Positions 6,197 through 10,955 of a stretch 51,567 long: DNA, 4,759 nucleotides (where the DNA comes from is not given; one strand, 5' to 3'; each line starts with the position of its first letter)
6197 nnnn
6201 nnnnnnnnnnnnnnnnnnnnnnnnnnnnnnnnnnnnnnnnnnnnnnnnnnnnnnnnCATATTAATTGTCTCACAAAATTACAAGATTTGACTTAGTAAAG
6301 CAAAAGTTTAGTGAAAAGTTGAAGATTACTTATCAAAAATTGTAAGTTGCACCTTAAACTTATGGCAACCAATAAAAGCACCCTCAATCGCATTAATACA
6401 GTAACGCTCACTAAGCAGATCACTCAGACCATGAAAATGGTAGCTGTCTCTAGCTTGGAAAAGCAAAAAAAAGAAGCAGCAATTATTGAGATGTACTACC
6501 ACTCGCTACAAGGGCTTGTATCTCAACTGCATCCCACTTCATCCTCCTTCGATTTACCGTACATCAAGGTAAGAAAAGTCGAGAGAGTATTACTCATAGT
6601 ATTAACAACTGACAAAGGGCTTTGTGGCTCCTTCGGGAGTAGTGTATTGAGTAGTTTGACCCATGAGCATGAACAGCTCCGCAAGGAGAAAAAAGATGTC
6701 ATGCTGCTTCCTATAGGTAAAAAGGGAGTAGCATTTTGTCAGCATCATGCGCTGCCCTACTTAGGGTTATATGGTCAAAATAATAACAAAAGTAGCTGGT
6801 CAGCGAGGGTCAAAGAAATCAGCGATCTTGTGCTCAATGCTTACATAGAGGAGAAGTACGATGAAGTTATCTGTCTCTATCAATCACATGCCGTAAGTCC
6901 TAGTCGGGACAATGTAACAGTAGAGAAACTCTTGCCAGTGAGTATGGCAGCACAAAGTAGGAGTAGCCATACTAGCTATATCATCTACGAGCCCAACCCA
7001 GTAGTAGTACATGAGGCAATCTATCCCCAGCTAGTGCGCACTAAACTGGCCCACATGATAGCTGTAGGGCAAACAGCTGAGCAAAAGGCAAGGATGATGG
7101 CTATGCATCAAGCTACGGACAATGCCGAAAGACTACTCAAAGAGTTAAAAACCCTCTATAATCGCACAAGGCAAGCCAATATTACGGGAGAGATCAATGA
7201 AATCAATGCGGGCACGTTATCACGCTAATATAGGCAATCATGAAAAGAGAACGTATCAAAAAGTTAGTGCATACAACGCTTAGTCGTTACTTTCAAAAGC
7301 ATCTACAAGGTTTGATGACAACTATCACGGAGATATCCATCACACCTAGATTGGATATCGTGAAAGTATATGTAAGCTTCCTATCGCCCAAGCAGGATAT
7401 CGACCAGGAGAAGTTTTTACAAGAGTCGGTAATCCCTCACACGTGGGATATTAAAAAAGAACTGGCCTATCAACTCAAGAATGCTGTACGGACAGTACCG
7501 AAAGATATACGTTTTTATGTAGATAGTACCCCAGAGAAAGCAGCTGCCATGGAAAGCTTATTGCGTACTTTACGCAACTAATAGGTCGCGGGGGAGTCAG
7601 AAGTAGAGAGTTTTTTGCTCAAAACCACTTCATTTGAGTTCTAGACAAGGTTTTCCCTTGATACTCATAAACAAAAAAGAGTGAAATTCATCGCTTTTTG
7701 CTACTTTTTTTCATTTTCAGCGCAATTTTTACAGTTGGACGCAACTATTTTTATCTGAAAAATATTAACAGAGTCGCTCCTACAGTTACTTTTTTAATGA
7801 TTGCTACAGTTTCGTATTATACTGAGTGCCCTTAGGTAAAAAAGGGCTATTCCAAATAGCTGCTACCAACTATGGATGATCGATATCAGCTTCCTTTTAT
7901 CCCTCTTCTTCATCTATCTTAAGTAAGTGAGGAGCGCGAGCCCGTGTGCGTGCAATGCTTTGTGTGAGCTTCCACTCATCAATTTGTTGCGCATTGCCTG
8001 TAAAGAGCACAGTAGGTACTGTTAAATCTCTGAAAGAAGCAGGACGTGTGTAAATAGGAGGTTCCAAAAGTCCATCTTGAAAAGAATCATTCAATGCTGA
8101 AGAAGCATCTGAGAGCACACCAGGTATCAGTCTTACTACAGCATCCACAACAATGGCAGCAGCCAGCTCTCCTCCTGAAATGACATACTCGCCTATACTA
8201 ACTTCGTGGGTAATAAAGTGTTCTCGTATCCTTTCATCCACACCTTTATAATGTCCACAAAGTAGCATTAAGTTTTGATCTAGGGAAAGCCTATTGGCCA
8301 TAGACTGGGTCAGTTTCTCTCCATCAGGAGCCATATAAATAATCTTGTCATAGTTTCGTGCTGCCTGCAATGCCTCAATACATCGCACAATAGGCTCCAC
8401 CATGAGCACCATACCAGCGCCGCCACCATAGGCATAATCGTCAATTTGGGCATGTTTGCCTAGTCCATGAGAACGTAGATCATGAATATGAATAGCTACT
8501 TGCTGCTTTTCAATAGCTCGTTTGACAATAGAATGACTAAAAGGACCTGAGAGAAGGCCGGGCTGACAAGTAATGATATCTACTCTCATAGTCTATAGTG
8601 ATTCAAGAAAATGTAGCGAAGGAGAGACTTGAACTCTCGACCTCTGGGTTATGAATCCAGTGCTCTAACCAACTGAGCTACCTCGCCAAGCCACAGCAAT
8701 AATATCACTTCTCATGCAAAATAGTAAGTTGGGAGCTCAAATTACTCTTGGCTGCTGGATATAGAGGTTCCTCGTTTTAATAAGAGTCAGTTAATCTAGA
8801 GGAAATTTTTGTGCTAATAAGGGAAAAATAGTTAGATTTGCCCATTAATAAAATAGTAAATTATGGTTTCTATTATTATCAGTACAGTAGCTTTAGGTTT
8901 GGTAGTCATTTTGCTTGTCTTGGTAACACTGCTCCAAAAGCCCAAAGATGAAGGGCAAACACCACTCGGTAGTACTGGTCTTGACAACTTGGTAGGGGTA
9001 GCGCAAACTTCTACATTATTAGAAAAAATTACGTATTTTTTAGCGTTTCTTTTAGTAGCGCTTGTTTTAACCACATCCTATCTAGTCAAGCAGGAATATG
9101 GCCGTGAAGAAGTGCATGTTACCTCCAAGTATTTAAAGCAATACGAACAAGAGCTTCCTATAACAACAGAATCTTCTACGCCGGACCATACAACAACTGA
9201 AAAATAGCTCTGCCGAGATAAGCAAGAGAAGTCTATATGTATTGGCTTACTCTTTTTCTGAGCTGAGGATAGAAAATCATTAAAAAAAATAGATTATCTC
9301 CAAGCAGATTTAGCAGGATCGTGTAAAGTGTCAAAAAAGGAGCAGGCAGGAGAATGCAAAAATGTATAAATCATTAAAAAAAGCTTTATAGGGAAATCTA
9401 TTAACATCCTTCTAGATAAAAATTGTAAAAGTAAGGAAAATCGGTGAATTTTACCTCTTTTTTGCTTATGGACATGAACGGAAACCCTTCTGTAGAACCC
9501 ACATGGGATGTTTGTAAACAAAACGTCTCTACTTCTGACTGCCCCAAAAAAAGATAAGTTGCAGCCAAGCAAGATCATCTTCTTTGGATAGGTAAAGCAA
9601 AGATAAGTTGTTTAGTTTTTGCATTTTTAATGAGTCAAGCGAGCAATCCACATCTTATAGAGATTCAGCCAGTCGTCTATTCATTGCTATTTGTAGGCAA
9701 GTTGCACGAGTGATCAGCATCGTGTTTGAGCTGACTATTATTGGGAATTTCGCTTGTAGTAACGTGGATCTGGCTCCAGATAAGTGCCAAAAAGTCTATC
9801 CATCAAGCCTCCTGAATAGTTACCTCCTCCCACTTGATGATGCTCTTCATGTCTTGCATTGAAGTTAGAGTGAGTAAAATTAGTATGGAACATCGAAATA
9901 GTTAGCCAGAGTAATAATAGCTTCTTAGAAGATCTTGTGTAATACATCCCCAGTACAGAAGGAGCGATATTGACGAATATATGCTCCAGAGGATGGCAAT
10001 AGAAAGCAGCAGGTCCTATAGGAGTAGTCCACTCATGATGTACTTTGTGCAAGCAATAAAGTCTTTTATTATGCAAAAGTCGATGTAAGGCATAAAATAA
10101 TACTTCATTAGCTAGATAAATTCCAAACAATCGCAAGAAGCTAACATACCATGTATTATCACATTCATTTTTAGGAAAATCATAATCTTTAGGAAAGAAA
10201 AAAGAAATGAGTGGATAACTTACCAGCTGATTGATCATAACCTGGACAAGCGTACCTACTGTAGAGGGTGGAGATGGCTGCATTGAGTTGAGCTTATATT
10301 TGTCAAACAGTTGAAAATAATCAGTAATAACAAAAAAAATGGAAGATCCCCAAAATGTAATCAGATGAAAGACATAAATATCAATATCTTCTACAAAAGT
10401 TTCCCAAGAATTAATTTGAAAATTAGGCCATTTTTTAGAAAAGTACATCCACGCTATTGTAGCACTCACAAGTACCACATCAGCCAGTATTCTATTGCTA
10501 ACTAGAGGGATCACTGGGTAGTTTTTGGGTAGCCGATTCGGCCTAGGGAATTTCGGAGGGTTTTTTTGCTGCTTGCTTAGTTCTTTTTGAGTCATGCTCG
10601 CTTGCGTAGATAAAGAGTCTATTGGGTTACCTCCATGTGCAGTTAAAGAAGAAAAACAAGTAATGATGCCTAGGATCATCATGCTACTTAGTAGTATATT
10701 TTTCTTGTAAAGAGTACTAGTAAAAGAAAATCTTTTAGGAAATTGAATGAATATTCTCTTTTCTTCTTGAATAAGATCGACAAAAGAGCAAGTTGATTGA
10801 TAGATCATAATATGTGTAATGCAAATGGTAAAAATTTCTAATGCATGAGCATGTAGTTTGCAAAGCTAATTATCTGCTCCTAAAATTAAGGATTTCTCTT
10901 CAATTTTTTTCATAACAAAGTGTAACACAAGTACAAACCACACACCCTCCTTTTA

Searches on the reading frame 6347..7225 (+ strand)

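Call 83: search_protein_families(library=pfam, proteins=[window:6347-7225:+], max_evalue=0.00001)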
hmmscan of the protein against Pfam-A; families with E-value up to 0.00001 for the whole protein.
window:6347-7225:+ (293 aa): 1 family
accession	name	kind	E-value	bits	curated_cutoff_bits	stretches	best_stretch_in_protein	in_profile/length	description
PF00231.24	ATP-synt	-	1e-66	226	39.9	1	12-290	5-282/285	ATP synthase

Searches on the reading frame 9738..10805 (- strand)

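Call 58: search_protein_families(library=pfam, proteins=[window:9738-10805:-], max_evalue=0.01)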
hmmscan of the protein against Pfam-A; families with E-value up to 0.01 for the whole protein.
window:9738-10805:- (355 aa): 1 family
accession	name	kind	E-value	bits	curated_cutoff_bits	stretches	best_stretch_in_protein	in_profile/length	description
PF04116.19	FA_hydroxylase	-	2.3e-15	57.6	31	1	229-341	4-132/132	Fatty acid hydroxylase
